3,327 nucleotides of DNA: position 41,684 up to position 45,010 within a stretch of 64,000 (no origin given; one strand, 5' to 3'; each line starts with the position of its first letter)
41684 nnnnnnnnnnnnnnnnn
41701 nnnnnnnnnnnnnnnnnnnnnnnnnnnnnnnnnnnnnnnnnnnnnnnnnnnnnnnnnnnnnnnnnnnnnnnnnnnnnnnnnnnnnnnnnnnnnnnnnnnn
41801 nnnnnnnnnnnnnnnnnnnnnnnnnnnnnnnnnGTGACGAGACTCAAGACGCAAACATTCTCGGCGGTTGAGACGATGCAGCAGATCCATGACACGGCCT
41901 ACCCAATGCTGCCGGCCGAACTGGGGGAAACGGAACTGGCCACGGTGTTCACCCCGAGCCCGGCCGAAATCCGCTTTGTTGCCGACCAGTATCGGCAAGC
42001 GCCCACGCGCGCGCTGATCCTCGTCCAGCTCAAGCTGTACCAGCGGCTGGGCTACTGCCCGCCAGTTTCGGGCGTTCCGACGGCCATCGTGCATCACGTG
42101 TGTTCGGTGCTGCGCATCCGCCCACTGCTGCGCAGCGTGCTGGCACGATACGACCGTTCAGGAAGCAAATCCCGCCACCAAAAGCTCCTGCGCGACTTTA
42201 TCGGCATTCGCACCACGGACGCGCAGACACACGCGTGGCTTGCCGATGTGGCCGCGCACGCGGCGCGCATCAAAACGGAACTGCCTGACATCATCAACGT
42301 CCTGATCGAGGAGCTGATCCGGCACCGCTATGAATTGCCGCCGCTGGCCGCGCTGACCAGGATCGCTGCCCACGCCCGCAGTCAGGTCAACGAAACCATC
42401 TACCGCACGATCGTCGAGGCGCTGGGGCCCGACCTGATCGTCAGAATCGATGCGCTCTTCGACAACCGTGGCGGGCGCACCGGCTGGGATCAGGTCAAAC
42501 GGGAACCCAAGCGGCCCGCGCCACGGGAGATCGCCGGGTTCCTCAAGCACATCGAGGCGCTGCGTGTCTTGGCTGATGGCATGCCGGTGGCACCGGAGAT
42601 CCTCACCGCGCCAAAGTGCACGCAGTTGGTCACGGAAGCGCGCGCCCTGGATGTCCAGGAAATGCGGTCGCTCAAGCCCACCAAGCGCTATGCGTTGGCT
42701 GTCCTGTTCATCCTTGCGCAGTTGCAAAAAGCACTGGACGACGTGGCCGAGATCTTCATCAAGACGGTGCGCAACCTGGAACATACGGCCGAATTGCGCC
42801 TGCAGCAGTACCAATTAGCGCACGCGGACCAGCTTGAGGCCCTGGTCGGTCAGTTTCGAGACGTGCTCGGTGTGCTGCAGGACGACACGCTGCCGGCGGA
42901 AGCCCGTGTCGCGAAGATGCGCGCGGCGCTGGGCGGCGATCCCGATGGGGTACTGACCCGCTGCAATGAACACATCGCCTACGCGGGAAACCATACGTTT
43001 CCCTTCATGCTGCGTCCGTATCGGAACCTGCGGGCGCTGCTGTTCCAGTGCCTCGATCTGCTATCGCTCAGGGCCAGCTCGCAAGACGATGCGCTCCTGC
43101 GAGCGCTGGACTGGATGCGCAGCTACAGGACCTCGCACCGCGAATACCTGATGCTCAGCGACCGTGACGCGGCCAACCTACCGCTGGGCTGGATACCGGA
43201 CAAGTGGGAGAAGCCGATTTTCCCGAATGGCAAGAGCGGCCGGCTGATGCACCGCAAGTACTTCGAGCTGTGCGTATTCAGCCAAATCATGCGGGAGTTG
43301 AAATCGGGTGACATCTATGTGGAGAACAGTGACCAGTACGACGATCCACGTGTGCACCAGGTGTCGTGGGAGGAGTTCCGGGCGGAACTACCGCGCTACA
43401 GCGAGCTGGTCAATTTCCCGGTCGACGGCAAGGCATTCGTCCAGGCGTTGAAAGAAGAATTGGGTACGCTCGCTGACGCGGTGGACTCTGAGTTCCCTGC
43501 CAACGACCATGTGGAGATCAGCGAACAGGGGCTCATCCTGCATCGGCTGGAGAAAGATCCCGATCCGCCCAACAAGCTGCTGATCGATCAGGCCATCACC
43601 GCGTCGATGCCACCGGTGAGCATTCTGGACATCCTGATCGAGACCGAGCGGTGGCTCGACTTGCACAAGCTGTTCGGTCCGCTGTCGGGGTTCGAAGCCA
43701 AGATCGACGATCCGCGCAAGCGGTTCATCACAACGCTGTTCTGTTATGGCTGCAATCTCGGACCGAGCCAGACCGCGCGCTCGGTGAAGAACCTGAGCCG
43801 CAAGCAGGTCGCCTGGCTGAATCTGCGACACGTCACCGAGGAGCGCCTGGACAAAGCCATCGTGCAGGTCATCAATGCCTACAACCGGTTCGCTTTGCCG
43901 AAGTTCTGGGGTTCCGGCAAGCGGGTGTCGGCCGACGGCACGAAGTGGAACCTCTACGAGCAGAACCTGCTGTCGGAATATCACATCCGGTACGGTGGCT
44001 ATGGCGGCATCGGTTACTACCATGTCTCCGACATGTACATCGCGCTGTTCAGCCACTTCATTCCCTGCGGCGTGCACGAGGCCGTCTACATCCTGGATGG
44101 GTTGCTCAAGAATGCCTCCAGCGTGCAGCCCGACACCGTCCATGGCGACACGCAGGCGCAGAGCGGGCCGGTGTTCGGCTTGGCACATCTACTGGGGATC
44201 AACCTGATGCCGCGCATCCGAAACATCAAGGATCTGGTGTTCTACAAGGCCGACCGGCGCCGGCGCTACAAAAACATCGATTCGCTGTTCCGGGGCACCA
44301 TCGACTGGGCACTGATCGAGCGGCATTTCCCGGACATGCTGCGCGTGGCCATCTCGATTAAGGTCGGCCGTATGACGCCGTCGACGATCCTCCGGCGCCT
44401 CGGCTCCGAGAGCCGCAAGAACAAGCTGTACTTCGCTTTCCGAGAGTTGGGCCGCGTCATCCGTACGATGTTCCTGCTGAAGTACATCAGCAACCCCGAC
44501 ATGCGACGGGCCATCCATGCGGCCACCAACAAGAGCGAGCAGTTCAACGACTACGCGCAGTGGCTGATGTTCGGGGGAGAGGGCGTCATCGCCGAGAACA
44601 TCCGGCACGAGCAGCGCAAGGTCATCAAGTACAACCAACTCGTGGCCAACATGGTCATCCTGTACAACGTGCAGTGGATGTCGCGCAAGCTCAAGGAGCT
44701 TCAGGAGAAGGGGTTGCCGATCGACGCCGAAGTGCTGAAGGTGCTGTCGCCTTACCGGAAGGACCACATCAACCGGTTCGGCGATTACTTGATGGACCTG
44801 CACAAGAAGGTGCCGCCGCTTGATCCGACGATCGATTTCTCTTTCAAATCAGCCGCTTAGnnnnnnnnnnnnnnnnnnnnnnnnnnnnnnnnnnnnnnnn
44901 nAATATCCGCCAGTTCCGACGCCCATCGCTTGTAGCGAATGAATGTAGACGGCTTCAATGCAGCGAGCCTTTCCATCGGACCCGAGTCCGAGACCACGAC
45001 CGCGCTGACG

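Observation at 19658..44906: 25-kb Tn3-family transposon carrying a T6SS effector module, metal efflux and IS1071, inserted with an AATAT duplication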

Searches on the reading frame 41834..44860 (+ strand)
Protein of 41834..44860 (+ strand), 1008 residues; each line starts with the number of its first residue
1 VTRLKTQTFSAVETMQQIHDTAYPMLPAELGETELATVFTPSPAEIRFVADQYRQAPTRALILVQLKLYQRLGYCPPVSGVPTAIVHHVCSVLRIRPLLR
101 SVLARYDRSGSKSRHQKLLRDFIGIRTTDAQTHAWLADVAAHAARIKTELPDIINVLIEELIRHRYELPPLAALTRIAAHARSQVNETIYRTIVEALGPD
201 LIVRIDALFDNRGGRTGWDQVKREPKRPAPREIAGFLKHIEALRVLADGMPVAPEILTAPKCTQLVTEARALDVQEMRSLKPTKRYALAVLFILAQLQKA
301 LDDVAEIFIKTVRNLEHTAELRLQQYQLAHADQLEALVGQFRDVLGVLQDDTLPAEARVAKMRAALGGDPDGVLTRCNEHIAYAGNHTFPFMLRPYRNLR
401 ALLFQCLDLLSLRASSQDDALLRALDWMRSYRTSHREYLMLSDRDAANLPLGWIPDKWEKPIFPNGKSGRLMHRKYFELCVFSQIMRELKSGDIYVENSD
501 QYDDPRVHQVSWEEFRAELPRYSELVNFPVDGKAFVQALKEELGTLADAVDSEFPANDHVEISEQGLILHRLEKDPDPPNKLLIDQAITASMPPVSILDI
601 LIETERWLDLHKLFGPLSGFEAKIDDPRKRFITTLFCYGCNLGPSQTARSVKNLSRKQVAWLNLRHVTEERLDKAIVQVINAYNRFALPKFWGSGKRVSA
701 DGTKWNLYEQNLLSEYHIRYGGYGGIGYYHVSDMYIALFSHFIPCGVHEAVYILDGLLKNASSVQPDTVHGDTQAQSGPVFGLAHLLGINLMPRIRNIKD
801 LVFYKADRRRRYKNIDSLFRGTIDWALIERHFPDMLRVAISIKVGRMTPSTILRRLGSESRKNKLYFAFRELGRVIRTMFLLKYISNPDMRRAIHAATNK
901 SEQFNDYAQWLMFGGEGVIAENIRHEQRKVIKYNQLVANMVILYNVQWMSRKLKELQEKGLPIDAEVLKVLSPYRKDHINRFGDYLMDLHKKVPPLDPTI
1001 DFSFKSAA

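Call 6: search_protein_families(library=pfam, proteins=[window:41834-44860:+])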
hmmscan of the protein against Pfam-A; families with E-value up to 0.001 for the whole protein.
window:41834-44860:+ (1008 aa): 2 families
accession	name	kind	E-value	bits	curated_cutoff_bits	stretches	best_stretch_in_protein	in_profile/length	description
PF01526.23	DDE_Tnp_Tn3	-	5.9e-149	496.5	24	1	599-985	1-389/389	Tn3 transposase DDE domain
PF13700.11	DUF4158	-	3.7e-24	85.9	27.4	1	18-181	5-165/165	Domain of unknown function (DUF4158)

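Call 19: search_protein_families(library=ncbifam, proteins=[window:41834-44860:+], max_evalue=0.001)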
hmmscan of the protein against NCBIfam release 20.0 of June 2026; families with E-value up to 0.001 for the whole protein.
window:41834-44860:+ (1008 aa): 1 family
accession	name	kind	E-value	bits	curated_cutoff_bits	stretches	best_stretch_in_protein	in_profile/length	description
NF033527.1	transpos_Tn3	equivalog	3.8e-215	716.9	500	1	32-986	3-952/954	Tn3 family transposase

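Call 27: find_encoding_contigs(protein=window:41876-44860:+, flank=10000, max_places=10)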
Protein window:41876-44860:+ (994 aa): 23 contigs read that carry it; 10 places shown.
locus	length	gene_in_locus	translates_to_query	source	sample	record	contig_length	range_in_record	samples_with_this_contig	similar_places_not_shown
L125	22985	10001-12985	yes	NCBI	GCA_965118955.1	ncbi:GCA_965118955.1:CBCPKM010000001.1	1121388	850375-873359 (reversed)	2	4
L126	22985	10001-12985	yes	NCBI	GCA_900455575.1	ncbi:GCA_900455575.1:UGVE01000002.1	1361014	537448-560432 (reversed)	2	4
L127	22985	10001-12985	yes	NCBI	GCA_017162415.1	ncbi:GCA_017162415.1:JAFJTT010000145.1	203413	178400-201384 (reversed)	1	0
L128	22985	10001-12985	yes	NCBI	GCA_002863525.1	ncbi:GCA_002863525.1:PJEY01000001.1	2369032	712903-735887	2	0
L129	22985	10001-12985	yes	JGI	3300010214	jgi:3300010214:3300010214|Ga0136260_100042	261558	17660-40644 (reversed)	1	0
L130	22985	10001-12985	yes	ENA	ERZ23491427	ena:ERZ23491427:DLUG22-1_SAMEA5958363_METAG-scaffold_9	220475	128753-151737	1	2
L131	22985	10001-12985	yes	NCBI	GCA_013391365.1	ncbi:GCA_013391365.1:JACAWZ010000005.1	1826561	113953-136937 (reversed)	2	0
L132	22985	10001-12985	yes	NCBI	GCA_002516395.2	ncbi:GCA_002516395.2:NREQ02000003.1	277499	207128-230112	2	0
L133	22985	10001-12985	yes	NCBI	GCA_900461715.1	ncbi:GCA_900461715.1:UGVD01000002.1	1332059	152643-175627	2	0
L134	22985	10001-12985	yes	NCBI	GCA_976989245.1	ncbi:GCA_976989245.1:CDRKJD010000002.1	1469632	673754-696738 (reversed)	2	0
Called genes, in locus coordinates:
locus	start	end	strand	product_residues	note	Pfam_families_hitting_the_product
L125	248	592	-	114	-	-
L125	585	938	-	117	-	-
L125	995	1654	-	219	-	-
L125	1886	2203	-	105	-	-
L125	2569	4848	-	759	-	PF09994:T6SS_Tle1-like_cat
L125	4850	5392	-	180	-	PF11745:DUF3304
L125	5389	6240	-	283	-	PF13503:DUF4123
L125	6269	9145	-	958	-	PF05954:Phage_GPD, PF04717:Phage_base_V, PF13296:T6SS_Vgr, PF10106:DUF2345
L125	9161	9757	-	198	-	-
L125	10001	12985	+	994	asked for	PF13700:DUF4158, PF01526:DDE_Tnp_Tn3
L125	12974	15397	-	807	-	PF00067:p450, PF00258:Flavodoxin_1, PF00667:FAD_binding_1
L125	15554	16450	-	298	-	PF11180:DUF2968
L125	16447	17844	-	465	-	PF00158:Sigma54_activat, PF14532:Sigma54_activ_2, PF07728:AAA_5 (weak), PF02954:HTH_8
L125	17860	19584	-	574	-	PF13400:Tad (weak), PF09977:Tad_C, PF26942:DUF8293 (weak)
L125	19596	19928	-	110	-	PF12266:DUF3613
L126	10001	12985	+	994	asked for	PF13700:DUF4158, PF01526:DDE_Tnp_Tn3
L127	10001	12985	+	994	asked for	PF13700:DUF4158, PF01526:DDE_Tnp_Tn3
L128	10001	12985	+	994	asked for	PF13700:DUF4158, PF01526:DDE_Tnp_Tn3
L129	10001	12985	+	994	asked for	PF13700:DUF4158, PF01526:DDE_Tnp_Tn3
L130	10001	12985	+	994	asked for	PF13700:DUF4158, PF01526:DDE_Tnp_Tn3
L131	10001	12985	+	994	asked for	PF13700:DUF4158, PF01526:DDE_Tnp_Tn3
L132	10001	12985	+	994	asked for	PF13700:DUF4158, PF01526:DDE_Tnp_Tn3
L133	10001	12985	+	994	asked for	PF13700:DUF4158, PF01526:DDE_Tnp_Tn3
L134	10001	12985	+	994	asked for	PF13700:DUF4158, PF01526:DDE_Tnp_Tn3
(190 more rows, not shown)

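Call 50: search_dna_similar(query=window:41876-44860:+, collection=plasmids, mode=protein, max_rows=45, rows=spread, max_evalue=1e-50)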
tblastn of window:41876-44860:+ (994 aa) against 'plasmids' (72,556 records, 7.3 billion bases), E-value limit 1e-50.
The search stops at 5000 records and this limit was reached: more records match than are counted here, and every count below describes the 5000 best-scoring records only.
Records with a match: at least 5000; places in all: 8735; records where one place covers at least 80% of the query: 4921.
Best place of each record, by identity: >=99% 1; 60-80% 118; <60% 4881.
By first word of the organism name: Klebsiella 2082; Escherichia 1072; Salmonella 378; Enterobacter 242; Citrobacter 150; Xanthomonas 128; Pseudomonas 122; Bacillus 86; Burkholderia 66; Ralstonia 58; and 111 more.
By predicted mobility (MOB-suite, as given by PLSDB): conjugative 2677; non-mobilizable 1444; mobilizable 879.
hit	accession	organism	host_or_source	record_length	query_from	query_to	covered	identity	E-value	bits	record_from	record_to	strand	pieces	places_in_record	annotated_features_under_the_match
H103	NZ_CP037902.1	Cupriavidus metallidurans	Soil,gold-copper mine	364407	1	994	100%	100.0%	0e+0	1982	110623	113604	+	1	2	Tn3 family transposase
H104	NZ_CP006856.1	Xanthomonas citri subsp. citri A306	-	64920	1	983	99%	53.0%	0e+0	985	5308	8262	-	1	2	Tn3-like element TnXax1 family transposase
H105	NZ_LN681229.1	Yersinia ruckeri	-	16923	3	988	99%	41.9%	0e+0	708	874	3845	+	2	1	none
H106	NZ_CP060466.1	Xanthomonas citri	Cell culture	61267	1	986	99%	39.3%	0e+0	644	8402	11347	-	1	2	Tn3 family transposase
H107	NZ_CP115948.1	Ralstonia solanacearum MolK2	Musa sp.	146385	1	977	98%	36.7%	0e+0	603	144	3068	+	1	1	Tn3 family transposase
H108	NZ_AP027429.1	Escherichia coli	Sus scrofa,cell culture,feces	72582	18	979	97%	27.5%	9e-86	311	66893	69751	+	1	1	Tn3 family transposase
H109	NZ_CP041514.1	Klebsiella michiganensis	cell culture,soil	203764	9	979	98%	25.1%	8e-69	259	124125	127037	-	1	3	Tn3 family transposase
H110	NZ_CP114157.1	Klebsiella michiganensis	Homo sapiens,other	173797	9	979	98%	24.9%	4e-68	257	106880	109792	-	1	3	Tn3 family transposase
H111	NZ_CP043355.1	Klebsiella pneumoniae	Homo sapiens,Pure Culture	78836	139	979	85%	28.2%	5e-79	290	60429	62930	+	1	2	Tn3 family transposase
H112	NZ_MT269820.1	Klebsiella pneumoniae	-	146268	139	979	85%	28.2%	5e-79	290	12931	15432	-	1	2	Tn3 family transposase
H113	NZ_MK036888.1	Klebsiella pneumoniae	-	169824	139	979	85%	28.2%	5e-79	290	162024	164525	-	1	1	Tn3 family transposase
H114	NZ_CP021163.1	Enterobacter hormaechei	Homo sapiens,wound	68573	139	979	85%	28.1%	1e-81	298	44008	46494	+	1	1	Tn3-like element TnAs3 family transposase | hypothetical protein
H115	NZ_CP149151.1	Salmonella enterica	Pig,single cell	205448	139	979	85%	28.1%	1e-81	298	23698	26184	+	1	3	Tn3-like element TnAs3 family transposase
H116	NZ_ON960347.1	Salmonella sp.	-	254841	139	979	85%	28.1%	1e-81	298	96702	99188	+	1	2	Tn3-like element TnAs3 family transposase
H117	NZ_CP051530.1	Shewanella baltica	fish gut,Atlantic Mackerel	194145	139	979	85%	28.0%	7e-79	290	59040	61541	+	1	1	Tn3 family transposase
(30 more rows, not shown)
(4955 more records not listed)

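Call 51: get_annotated_region(hit=H104, flank=5000)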
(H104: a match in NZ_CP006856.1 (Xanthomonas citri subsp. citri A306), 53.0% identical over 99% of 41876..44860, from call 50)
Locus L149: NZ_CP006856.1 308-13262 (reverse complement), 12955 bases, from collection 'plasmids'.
description: Xanthomonas citri subsp. citri A306 plasmid pXAC64, complete sequence
organism: Xanthomonas citri subsp. citri A306 (NCBI taxid 1308541)
taxonomy: Bacteria; Pseudomonadota; Gammaproteobacteria; Lysobacterales; Lysobacteraceae; Xanthomonas; Xanthomonas citri; Xanthomonas citri subsp. citri A306
host: -; source: -; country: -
typing (MOB-suite, as given by PLSDB): conjugative; replicon rep_cluster_429,rep_cluster_461; relaxase MOBF,MOBP; mating-pair formation MPF_T
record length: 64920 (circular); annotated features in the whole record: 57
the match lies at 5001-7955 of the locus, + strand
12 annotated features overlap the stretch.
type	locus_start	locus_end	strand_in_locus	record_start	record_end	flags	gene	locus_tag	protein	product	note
CDS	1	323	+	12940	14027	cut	-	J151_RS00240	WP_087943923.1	IS3-like element ISXac2 family transposase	GO:0006313 - DNA transposition [Evidence IEA]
CDS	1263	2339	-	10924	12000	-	xopE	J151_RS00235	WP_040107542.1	XopE/AvrPphe family type III secretion system effector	GO:0030254 - protein secretion by the type III secretion system [Evidence IEA]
CDS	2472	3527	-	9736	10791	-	-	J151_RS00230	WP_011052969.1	DNA-binding protein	-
CDS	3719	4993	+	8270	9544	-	-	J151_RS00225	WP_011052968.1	tyrosine-type recombinase/integrase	GO:0015074 - DNA integration [Evidence IEA]; GO:0006310 - DNA recombination [Evidence IEA]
CDS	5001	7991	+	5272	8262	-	-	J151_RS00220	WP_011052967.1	Tn3-like element TnXax1 family transposase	GO:0006313 - DNA transposition [Evidence IEA]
CDS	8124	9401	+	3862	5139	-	-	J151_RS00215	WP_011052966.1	lytic murein transglycosylase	-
CDS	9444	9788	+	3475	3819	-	-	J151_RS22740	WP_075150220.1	hypothetical protein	-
CDS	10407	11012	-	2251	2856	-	-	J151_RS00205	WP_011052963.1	M48 family metalloprotease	GO:0006508 - proteolysis [Evidence IEA]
CDS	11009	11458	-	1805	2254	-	-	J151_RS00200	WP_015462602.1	hypothetical protein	-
CDS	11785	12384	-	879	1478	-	-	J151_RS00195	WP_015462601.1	hypothetical protein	-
CDS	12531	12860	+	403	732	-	-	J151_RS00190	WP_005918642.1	hypothetical protein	-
CDS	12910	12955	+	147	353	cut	-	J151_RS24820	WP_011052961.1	hypothetical protein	-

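Call 54: search_protein_families(library=pfam, proteins=[L149:2472-3527:-, L149:3719-4993:+], max_evalue=0.01)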
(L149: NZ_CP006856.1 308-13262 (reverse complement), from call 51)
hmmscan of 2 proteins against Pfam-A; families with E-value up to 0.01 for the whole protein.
L149:2472-3527:- (351 aa): 1 family
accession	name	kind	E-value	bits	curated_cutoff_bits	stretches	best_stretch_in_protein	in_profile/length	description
PF11740.13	KfrA_N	-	2.4e-27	96.3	26.1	1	8-119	2-113/113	Plasmid replication region DNA-binding N-term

L149:3719-4993:+ (424 aa): 1 family
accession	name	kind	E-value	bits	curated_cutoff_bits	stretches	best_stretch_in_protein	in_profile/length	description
PF00589.27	Phage_integrase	-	1e-14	55.1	27.1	1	135-296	21-167/172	Phage integrase family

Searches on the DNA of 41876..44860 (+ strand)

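Call 39: search_dna_similar(query=L126:13100-22985:+, collection=plasmids, mode=near, max_rows=8)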
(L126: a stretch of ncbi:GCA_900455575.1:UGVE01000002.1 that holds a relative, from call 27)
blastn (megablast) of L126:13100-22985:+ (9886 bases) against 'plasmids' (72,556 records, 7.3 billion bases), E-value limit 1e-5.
Records with a match: 144; places in all: 144; records where one place covers at least 80% of the query: 2.
Best place of each record, by identity: 95-99% 1; 80-90% 108; 60-80% 35.
By first word of the organism name: Ralstonia 136; Cupriavidus 4; Caballeronia 3; Paracoccus 1.
By predicted mobility (MOB-suite, as given by PLSDB): mobilizable 109; non-mobilizable 35.
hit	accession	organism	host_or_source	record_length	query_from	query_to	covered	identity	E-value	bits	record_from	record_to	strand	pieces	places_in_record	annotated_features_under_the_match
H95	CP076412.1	Ralstonia wenshanensis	soil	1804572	2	9880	100%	82.8%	0e+0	8746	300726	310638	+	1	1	cytochrome P450 (x2) | Gfo/Idh/MocA family oxidoreductase | DUF2968 domain-containing protein | winged helix-turn-helix domain-containing protein | speG: spermidine N1-acetyltransferase | and 4 other names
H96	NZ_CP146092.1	Ralstonia sp. RRA.1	-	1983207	11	9886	100%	81.2%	0e+0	7832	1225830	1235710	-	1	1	none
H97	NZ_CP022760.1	Ralstonia solanacearum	Solanum tuberosum,single cell,Potato ...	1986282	1084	9886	55%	78.8%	0e+0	3467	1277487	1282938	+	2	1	none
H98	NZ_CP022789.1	Ralstonia solanacearum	Solanum tuberosum,single cell,Potato ...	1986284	1084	9886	55%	78.8%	0e+0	3467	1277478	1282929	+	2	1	none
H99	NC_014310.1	Ralstonia solanacearum PSI07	-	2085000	1084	9886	55%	78.7%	0e+0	3440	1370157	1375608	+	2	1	none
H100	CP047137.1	Ralstonia solanacearum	Potato,Single cell,tuber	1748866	1084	9886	55%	78.2%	0e+0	3323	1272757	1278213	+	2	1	cytochrome P450 | Gfo/Idh/MocA family oxidoreductase | DUF2968 domain-containing protein | helix-turn-helix domain-containing protein | AAA domain-containing protein | and 2 other names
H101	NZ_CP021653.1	Ralstonia solanacearum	Solanum lycopersicum,Tomato with ...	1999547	1084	9886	55%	78.2%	0e+0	3297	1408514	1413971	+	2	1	none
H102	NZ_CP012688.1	Ralstonia solanacearum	Solanum commersonii,whole organism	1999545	1084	9886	55%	78.2%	0e+0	3297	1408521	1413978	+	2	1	none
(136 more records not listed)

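Call 67: search_dna_similar(query=L130:13027-22985:+, collection=plasmids, mode=near, max_rows=6)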
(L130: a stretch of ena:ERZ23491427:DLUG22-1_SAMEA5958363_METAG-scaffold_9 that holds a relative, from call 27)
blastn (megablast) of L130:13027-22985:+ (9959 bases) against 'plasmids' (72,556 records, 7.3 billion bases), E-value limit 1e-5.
Records with a match: 157; places in all: 177; records where one place covers at least 80% of the query: 125.
Best place of each record, by identity: 90-95% 1; 80-90% 128; 60-80% 28.
By first word of the organism name: Ralstonia 127; Rhizobium 7; Paraburkholderia 6; Azospirillum 3; Burkholderia 2; Caballeronia 2; Paracoccus 2; Sinorhizobium 2; Gemmatirosa 1; Pseudomonas 1; and 4 more.
By predicted mobility (MOB-suite, as given by PLSDB): mobilizable 99; non-mobilizable 56; conjugative 2.
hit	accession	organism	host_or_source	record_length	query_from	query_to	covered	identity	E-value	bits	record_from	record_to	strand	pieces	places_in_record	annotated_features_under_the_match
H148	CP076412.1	Ralstonia wenshanensis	soil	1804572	337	9959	97%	93.7%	0e+0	14408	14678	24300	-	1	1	tssH: type VI secretion system ATPase TssH | type VI secretion system tip protein VgrG | tssF: type VI secretion system baseplate subunit TssF | tssG: type VI secretion system baseplate subunit TssG | type VI secretion system tube protein Hcp | and 2 other names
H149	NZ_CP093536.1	Ralstonia pseudosolanacearum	cell culture,pepper stem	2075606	20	9959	100%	84.0%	0e+0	9457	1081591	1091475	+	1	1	none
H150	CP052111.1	Ralstonia solanacearum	tomato,cell culture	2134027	20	9959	100%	84.0%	0e+0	9457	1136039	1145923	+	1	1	type VI secretion system tip protein VgrG | tssH: type VI secretion system ATPase TssH | tssF: type VI secretion system baseplate subunit TssF | tssG: type VI secretion system baseplate subunit TssG | type VI secretion system tube protein Hcp | and 3 other names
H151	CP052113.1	Ralstonia solanacearum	tomato,cell culture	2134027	20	9959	100%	84.0%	0e+0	9457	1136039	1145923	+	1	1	type VI secretion system tip protein VgrG | tssH: type VI secretion system ATPase TssH | tssF: type VI secretion system baseplate subunit TssF | tssG: type VI secretion system baseplate subunit TssG | type VI secretion system tube protein Hcp | and 3 other names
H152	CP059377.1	Ralstonia solanacearum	cell clture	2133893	20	9959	100%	84.0%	0e+0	9457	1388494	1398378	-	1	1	type VI secretion system tip protein VgrG | tssH: type VI secretion system ATPase TssH | tssF: type VI secretion system baseplate subunit TssF | tssG: type VI secretion system baseplate subunit TssG | type VI secretion system tube protein Hcp | and 3 other names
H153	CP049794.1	Ralstonia solanacearum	whole organism,isolated from the ...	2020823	20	9959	100%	84.0%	0e+0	9435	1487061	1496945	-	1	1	type VI secretion system tip protein VgrG | tssH: type VI secretion system ATPase TssH | tssF: type VI secretion system baseplate subunit TssF | tssG: type VI secretion system baseplate subunit TssG | type VI secretion system tube protein Hcp | and 3 other names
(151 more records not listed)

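Call 68: search_dna_similar(query=L131:13027-22985:+, collection=plasmids, mode=near, max_rows=6)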
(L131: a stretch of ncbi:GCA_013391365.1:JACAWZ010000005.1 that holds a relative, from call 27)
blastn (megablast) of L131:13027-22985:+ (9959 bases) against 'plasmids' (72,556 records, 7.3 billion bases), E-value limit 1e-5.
Records with a match: 131; places in all: 131; records where one place covers at least 80% of the query: 127.
Best place of each record, by identity: 90-95% 1; 80-90% 127; 60-80% 3.
By first word of the organism name: Ralstonia 128; Paraburkholderia 3.
By predicted mobility (MOB-suite, as given by PLSDB): mobilizable 98; non-mobilizable 33.
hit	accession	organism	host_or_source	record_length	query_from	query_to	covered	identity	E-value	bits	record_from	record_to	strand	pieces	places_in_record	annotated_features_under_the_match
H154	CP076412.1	Ralstonia wenshanensis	soil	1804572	129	9956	96%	91.5%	0e+0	13112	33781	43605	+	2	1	tssM: type VI secretion system membrane subunit TssM | hypothetical protein (x3) | tagF: type VI secretion system-associated protein TagF | M15 family metallopeptidase | OmpA family protein | and 1 other names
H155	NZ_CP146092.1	Ralstonia sp. RRA.1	-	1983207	1055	9943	89%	85.9%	0e+0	9430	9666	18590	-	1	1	none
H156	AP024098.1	Ralstonia solanacearum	-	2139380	1104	9948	89%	83.4%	0e+0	8097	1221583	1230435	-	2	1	hypothetical protein (x6) | type VI secretion-associated protein | D-alanyl-D-alanine carboxypeptidase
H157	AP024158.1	Ralstonia solanacearum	Zingiber officinale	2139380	1104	9948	89%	83.4%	0e+0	8097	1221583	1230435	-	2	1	hypothetical protein (x6) | type VI secretion-associated protein | D-alanyl-D-alanine carboxypeptidase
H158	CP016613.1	Ralstonia solanacearum FJAT-91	healthy tomato plant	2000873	1104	9948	89%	83.4%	0e+0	8092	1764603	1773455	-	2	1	type VI secretion protein VasK | hypothetical protein (x3) | type VI secretion-associated protein | D-alanyl-D-alanine carboxypeptidase | cell envelope biogenesis protein OmpA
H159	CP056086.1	Ralstonia solanacearum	cell clture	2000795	1104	9948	89%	83.4%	0e+0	8092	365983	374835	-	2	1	tssM: type VI secretion system membrane subunit TssM | hypothetical protein (x2) | tagF: type VI secretion system-associated protein TagF | M15 family metallopeptidase | OmpA family protein | and 1 other names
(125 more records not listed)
